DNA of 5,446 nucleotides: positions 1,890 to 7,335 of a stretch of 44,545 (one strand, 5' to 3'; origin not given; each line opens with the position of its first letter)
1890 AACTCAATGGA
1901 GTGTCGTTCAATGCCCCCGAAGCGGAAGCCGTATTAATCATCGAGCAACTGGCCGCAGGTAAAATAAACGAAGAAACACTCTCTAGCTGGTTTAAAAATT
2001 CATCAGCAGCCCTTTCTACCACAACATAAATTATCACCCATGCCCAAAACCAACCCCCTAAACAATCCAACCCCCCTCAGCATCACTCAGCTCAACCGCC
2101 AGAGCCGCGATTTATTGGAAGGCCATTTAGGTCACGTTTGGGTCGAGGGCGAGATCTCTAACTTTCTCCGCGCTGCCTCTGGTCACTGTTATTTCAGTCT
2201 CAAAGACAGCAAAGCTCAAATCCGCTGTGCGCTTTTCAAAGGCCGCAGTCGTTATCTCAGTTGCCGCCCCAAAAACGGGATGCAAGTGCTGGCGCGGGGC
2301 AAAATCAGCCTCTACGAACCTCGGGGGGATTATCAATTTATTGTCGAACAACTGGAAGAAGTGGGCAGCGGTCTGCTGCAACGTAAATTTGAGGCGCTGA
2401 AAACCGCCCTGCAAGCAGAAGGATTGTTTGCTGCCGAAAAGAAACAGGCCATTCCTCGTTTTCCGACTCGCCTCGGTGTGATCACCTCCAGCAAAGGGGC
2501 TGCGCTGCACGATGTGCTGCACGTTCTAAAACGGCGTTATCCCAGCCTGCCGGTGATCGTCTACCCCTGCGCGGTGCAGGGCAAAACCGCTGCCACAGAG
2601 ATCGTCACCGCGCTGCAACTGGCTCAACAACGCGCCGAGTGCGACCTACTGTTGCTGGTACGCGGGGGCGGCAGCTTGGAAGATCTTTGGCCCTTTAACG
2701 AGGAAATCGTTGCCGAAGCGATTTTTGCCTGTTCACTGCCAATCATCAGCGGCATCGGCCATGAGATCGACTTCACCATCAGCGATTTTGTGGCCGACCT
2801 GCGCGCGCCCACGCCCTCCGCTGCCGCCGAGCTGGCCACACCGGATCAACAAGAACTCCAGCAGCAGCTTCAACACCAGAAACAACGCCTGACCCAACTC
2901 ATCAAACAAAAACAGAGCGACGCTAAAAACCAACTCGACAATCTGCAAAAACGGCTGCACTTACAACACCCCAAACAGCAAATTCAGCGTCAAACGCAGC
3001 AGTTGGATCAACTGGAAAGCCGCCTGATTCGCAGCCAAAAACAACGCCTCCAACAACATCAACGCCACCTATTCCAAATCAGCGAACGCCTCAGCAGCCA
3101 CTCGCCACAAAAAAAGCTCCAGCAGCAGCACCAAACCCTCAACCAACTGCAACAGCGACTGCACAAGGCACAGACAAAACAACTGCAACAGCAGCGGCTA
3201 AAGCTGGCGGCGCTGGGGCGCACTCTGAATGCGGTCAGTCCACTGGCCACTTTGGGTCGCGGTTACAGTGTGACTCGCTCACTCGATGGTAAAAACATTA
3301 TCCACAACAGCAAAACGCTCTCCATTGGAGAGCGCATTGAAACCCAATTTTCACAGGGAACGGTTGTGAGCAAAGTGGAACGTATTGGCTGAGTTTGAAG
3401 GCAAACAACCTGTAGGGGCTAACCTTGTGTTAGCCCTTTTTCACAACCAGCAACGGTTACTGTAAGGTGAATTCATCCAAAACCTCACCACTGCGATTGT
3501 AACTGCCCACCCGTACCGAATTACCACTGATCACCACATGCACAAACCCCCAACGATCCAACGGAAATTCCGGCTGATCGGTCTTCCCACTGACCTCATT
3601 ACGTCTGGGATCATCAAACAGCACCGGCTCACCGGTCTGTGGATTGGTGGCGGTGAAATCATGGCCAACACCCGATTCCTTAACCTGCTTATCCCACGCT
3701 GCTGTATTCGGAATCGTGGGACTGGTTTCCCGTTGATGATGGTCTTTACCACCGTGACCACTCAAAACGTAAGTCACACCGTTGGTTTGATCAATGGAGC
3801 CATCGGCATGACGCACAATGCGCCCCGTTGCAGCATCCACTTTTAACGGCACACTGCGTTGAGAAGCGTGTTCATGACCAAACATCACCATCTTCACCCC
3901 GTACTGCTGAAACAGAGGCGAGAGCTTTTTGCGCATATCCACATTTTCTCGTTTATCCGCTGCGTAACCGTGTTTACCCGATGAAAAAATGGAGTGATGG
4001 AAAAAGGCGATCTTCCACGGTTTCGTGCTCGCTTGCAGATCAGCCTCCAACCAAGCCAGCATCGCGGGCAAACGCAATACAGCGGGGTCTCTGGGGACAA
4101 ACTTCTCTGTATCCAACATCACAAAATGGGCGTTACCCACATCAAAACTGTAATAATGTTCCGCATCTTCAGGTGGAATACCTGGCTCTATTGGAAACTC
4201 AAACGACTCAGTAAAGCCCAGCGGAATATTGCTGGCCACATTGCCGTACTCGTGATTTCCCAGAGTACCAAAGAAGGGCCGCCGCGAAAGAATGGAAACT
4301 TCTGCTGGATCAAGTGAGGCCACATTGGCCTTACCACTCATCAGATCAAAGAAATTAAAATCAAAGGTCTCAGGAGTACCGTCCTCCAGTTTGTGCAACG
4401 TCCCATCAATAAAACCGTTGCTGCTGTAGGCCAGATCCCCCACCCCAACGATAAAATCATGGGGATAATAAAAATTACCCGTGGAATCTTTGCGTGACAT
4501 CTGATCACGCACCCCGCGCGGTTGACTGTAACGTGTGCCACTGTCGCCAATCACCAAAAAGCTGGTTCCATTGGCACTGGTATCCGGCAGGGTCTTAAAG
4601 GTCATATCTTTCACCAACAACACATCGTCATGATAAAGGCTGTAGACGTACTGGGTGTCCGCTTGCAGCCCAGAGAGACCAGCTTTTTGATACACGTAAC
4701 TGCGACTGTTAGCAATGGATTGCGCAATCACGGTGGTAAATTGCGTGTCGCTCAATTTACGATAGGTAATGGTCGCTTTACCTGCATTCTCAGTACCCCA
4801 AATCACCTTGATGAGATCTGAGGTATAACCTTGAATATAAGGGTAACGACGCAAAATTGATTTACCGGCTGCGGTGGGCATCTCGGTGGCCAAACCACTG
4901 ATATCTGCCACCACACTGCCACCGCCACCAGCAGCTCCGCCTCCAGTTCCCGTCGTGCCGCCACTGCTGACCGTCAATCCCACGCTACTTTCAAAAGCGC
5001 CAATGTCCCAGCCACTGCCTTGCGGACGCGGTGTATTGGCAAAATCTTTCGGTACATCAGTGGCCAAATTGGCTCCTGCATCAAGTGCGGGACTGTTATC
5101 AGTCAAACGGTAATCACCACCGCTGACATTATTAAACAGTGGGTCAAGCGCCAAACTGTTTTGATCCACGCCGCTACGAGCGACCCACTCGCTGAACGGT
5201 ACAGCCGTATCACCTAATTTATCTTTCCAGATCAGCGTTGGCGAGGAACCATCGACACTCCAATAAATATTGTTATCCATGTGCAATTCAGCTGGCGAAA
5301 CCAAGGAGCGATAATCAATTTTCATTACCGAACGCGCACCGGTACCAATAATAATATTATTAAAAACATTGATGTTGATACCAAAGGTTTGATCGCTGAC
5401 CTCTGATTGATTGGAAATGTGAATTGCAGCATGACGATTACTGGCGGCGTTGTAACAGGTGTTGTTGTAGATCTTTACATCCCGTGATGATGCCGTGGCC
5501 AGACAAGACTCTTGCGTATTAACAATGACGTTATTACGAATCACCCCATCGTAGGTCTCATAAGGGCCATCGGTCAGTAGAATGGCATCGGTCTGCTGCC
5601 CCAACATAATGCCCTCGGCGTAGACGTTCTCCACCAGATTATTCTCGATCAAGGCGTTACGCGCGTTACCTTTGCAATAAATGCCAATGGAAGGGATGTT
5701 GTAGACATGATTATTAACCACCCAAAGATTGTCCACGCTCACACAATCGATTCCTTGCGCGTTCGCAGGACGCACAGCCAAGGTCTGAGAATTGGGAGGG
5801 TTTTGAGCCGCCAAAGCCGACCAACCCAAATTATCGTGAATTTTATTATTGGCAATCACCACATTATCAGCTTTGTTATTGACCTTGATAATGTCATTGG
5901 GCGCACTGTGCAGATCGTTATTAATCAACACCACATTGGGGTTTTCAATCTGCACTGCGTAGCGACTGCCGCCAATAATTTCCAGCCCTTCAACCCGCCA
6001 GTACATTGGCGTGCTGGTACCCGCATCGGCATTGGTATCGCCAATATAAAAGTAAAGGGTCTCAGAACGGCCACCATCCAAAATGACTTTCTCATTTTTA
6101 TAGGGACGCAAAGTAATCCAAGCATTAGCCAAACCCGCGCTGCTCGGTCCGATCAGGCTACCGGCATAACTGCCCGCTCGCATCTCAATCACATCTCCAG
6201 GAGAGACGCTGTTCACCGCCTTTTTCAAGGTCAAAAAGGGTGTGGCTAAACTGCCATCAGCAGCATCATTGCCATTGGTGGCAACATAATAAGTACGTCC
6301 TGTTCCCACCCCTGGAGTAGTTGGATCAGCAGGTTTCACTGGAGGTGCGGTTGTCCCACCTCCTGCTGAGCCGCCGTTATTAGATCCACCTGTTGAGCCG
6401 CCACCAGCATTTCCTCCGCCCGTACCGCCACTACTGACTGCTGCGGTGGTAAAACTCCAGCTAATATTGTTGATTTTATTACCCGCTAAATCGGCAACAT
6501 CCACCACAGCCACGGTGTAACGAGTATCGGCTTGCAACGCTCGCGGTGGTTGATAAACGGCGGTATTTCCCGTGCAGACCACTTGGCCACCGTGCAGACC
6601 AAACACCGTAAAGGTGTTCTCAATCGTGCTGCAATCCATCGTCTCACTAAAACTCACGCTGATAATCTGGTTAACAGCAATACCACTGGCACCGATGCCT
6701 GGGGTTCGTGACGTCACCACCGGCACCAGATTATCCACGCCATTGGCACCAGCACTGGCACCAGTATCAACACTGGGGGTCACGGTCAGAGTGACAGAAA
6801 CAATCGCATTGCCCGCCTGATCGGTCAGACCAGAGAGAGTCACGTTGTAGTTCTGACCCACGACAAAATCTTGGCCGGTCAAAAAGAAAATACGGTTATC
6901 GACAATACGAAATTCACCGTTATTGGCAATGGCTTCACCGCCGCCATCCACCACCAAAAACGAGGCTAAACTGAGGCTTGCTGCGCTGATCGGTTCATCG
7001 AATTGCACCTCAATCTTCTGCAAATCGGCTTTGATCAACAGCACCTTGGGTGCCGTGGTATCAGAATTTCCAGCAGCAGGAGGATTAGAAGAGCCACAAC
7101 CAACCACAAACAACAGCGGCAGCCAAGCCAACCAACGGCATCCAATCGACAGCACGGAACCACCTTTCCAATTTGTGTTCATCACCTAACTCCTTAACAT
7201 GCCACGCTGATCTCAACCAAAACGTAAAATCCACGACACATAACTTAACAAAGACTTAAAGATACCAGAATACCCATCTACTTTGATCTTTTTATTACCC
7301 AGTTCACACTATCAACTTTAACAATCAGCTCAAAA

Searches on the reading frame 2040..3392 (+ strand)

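Call 20: search_protein_families(library=pfam, proteins=[window:2040-3392:+], max_evalue=0.0001)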
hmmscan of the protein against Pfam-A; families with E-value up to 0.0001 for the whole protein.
window:2040-3392:+ (450 aa): 3 families
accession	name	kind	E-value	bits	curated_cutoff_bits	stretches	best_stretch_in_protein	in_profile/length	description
PF02601.20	Exonuc_VII_L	-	2e-114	382.8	35.9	1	129-444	1-314/315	Exonuclease VII, large subunit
PF13742.12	tRNA_anti_2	-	8e-33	113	27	1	13-105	1-94/95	OB-fold nucleic acid binding domain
PF01336.31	tRNA_anti-codon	-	2.6e-12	46.9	27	1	33-107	1-74/75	OB-fold nucleic acid binding domain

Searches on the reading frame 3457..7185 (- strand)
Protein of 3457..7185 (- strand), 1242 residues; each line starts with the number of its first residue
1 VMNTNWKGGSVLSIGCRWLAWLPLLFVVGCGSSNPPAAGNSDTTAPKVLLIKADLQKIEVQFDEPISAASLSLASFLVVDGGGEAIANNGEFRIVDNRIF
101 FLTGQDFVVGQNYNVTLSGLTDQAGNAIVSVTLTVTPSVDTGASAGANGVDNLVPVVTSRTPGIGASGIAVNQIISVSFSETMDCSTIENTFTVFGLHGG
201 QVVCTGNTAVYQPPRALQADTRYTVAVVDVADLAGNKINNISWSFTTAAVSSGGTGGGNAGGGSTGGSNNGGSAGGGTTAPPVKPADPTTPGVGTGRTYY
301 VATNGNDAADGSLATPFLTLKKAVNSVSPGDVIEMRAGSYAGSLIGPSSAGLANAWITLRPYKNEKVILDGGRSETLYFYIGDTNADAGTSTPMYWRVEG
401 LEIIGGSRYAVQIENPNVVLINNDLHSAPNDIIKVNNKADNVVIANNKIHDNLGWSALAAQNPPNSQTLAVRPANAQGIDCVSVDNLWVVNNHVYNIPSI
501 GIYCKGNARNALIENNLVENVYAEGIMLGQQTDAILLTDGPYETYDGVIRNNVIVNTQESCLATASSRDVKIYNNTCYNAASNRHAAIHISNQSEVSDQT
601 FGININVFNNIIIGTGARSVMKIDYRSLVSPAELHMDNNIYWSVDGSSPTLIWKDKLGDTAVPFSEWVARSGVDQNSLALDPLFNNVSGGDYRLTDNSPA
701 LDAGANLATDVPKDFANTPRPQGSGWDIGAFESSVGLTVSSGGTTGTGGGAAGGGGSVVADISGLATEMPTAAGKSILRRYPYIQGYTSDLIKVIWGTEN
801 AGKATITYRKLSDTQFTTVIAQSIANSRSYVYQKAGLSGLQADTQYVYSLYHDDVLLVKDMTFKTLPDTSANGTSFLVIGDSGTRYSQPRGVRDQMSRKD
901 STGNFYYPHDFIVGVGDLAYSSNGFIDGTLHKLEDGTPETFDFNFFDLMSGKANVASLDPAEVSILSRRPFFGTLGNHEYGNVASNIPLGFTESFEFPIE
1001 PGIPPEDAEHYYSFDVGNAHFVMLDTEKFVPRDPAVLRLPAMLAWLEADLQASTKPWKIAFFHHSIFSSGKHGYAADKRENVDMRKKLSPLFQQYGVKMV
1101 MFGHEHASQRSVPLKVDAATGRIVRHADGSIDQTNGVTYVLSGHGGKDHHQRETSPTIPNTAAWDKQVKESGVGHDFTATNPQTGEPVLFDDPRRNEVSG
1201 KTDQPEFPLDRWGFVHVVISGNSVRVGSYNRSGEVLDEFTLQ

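Call 20: search_protein_families(library=pfam, proteins=[window:3457-7185:-], max_evalue=0.0001)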
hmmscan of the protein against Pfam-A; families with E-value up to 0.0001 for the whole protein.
window:3457-7185:- (1242 aa): 4 families
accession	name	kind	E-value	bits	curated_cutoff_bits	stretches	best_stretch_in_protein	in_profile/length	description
PF13205.12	Big_5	-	4.7e-21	75.9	23.6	2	152-247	2-105/105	Bacterial Ig-like domain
PF13229.12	Beta_helix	-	9.3e-13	48.5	25.9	2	396-530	11-122/158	Right handed beta helix region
PF00149.33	Metallophos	-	7.3e-10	40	21.5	1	876-1107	3-190/191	Calcineurin-like phosphoesterase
PF16656.11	Pur_ac_phosph_N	-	2.7e-05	25.1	30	0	786-865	10-93/93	Purple acid Phosphatase, N-terminal domain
